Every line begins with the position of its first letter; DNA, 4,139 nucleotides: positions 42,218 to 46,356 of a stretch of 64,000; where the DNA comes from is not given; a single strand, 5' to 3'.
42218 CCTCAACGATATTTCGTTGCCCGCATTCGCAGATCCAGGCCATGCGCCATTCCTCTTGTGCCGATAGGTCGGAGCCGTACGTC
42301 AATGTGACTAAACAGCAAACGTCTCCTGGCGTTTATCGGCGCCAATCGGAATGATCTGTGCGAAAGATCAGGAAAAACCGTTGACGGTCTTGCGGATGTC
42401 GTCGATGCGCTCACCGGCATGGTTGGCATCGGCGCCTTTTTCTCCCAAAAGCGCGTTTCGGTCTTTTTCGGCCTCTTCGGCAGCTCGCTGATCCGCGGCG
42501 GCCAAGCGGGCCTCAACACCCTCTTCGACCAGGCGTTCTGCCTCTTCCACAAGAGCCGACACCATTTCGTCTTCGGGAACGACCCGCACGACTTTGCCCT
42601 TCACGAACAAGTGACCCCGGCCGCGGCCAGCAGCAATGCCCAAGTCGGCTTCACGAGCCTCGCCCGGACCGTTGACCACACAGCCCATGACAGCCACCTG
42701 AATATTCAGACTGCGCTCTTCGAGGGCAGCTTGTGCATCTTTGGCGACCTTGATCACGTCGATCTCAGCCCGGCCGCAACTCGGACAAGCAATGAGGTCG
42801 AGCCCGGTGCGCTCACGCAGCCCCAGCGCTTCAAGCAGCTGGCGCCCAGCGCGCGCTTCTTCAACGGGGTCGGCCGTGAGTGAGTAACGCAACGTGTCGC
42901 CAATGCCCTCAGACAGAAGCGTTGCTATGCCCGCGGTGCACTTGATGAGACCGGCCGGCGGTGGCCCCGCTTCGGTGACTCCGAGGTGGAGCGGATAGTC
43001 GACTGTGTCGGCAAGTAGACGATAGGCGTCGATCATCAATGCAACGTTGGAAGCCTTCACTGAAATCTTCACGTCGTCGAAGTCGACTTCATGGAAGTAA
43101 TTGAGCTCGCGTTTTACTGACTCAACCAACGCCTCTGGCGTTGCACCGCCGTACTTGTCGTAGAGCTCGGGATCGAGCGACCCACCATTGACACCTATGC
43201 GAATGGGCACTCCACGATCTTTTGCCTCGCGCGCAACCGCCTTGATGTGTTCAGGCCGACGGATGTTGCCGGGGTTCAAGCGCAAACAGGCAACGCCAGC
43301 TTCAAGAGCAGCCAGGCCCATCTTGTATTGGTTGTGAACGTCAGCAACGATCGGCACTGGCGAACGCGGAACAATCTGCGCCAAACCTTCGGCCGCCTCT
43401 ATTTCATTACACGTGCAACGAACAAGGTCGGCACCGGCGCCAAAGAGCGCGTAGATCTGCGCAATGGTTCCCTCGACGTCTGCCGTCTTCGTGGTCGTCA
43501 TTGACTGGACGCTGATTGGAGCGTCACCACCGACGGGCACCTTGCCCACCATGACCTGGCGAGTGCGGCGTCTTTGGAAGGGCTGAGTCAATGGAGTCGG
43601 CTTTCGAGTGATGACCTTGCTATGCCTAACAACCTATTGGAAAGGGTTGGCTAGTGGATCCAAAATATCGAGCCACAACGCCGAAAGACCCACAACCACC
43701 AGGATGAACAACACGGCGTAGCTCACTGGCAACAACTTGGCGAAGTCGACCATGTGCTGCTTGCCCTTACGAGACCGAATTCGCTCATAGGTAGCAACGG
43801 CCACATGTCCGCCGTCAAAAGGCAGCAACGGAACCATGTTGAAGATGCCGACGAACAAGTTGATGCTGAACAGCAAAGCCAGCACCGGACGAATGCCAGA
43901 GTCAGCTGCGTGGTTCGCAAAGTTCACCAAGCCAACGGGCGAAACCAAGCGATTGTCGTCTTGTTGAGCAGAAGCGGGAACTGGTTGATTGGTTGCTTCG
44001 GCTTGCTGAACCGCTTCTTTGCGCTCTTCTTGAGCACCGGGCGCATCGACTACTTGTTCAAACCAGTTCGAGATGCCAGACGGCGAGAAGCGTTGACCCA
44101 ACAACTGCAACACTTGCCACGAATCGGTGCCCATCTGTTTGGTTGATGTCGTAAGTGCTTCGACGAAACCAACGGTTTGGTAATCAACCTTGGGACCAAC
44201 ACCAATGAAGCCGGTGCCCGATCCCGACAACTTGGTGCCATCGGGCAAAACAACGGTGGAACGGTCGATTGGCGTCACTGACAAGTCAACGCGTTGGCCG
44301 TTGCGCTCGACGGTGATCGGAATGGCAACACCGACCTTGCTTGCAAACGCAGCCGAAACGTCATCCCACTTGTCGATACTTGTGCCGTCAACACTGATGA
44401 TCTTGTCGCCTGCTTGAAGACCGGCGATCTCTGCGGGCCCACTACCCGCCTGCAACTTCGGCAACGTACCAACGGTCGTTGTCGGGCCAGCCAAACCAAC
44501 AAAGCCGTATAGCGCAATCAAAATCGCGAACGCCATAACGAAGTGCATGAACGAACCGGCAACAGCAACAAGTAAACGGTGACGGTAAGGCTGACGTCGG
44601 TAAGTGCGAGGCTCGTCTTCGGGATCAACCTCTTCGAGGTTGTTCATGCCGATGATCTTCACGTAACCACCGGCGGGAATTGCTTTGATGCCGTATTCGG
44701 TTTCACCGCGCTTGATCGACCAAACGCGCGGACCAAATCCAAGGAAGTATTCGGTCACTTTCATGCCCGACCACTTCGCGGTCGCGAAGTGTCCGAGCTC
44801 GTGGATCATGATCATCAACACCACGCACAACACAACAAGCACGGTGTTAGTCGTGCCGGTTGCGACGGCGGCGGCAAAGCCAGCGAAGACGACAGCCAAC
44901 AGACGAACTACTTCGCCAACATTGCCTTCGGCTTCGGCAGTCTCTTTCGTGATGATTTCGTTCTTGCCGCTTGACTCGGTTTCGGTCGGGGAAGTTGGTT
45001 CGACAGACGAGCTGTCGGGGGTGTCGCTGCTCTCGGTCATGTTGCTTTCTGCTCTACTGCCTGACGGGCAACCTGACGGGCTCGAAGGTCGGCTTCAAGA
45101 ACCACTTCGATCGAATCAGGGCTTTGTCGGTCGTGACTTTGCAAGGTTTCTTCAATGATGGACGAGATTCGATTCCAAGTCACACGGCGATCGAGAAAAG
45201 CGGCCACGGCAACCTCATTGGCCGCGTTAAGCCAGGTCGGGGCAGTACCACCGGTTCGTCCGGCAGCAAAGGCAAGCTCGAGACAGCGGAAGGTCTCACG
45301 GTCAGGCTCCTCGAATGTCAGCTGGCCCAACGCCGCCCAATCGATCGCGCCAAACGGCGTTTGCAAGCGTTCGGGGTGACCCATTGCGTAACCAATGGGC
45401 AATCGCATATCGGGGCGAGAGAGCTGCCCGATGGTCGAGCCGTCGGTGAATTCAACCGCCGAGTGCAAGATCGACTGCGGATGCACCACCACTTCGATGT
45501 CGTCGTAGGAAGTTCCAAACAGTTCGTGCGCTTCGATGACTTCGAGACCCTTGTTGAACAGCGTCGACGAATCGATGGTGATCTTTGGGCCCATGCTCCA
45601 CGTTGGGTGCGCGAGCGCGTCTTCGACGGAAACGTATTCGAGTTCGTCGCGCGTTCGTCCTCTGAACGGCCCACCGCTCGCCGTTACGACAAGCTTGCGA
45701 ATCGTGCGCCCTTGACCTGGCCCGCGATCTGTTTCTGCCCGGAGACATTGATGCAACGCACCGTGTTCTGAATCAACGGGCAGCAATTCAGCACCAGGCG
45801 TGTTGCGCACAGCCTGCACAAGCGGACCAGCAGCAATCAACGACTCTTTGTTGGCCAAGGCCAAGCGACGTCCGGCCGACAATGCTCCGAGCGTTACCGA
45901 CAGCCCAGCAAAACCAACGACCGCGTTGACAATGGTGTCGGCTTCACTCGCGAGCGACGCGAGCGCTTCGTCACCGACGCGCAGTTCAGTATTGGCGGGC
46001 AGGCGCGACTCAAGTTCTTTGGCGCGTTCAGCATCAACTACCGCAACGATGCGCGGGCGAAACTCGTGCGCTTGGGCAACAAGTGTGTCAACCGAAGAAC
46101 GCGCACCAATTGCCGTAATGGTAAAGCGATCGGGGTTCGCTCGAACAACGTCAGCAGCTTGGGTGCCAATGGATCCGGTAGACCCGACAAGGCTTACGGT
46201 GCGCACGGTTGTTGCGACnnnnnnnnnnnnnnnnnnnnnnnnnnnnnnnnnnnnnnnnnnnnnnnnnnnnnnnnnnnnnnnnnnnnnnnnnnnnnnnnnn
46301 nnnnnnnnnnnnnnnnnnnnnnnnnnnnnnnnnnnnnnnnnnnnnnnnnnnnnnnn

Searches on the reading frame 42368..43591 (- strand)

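Call 25: search_protein_families(library=pfam, proteins=[window:42368-43591:-], max_evalue=0.001)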
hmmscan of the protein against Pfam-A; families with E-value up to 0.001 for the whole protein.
window:42368-43591:- (407 aa): 1 family
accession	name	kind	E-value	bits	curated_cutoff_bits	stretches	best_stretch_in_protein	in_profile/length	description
PF04551.19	GcpE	-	5.7e-135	450.2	32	1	10-352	1-342/343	GcpE protein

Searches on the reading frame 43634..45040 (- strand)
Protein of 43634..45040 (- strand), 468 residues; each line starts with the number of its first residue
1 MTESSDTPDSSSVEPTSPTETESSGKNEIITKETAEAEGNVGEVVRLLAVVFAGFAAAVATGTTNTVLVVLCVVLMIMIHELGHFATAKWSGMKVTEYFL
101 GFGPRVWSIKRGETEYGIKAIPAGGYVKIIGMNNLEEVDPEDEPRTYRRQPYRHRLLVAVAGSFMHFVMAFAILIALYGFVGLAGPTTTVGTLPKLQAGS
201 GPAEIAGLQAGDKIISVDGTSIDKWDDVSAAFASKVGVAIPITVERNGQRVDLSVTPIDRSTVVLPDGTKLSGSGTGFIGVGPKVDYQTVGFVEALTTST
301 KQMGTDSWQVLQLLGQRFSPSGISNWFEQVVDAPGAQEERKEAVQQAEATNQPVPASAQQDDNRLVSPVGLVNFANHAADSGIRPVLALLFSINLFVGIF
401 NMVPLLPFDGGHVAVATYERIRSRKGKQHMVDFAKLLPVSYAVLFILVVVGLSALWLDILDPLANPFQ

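Call 25: search_protein_families(library=pfam, proteins=[window:43634-45040:-], max_evalue=0.001)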
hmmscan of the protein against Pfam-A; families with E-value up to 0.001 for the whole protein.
window:43634-45040:- (468 aa): 5 families
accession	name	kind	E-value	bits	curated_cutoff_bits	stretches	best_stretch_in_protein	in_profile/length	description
PF02163.28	Peptidase_M50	-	5.6e-45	153.8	27.2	1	70-437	3-213/221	Peptidase family M50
PF17820.7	PDZ_6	-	1.4e-09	38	27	1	201-246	9-54/54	PDZ domain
PF13180.12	PDZ_2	-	4.9e-07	30.4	27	1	200-255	22-78/80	PDZ domain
PF00595.29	PDZ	-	7.5e-07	29.9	23.2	1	195-231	31-66/81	PDZ domain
PF21558.3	Pept_S41_N_bact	-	0.00037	20.8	27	1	205-232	17-44/87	Bacteroidetes, Peptidase, S41 family, N-terminal domain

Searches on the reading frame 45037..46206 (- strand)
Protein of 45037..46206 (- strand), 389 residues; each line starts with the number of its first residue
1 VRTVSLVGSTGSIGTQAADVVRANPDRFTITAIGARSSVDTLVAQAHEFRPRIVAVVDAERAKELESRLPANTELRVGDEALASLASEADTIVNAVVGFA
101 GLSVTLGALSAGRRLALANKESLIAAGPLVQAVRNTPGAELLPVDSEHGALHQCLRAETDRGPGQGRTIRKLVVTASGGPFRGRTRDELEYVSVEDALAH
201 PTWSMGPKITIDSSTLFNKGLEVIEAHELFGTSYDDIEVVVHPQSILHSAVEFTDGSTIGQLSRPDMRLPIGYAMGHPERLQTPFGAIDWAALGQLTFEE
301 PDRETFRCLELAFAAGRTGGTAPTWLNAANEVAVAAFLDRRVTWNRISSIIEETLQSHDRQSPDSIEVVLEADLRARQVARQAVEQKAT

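Call 25: search_protein_families(library=pfam, proteins=[window:45037-46206:-], max_evalue=0.001)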
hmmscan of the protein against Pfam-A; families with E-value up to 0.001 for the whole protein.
window:45037-46206:- (389 aa): 3 families
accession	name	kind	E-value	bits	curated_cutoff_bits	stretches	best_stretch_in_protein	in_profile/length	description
PF13288.12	DXPR_C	-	4.5e-40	136.9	27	1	262-378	1-114/115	DXP reductoisomerase C-terminal domain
PF02670.22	DXP_reductoisom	-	4e-38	131.4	21.7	1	4-127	1-129/129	1-deoxy-D-xylulose 5-phosphate reductoisomerase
PF08436.17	DXP_redisom_C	-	3.2e-35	120.6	26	1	141-230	1-84/84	1-deoxy-D-xylulose 5-phosphate reductoisomerase C-terminal domain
